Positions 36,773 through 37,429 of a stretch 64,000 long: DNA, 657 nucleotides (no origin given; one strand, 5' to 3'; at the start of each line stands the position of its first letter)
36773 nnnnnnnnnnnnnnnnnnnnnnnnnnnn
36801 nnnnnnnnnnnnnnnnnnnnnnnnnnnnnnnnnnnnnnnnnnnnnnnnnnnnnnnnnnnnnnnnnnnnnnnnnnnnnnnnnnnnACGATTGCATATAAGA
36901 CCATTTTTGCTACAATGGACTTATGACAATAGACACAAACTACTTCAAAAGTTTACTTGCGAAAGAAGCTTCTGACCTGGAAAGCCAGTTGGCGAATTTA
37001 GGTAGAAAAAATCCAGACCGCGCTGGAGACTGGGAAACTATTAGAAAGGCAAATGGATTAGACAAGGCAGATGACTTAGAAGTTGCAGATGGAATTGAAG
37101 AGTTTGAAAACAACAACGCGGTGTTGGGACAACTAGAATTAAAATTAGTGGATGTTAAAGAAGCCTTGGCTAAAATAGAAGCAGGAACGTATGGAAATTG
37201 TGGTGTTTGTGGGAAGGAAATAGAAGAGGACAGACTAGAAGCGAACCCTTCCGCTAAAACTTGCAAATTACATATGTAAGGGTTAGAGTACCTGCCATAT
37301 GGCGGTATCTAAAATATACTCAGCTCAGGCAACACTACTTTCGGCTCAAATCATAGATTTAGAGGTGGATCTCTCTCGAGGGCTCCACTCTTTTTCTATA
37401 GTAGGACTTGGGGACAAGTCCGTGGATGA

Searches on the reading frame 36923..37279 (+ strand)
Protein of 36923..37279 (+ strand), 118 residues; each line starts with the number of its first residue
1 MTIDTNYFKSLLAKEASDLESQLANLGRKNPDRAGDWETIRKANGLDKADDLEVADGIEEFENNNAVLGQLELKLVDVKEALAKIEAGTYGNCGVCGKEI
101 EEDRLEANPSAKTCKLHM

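Call 10: search_protein_families(library=pfam, proteins=[window:36923-37279:+], max_evalue=0.01)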
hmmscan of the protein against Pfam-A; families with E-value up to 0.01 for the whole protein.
window:36923-37279:+ (118 aa): 1 family
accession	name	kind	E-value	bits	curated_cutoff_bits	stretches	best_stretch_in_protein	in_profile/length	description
PF01258.23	zf-dskA_traR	-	3.1e-08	33.9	24.9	1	88-115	1-28/36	Prokaryotic dksA/traR C4-type zinc finger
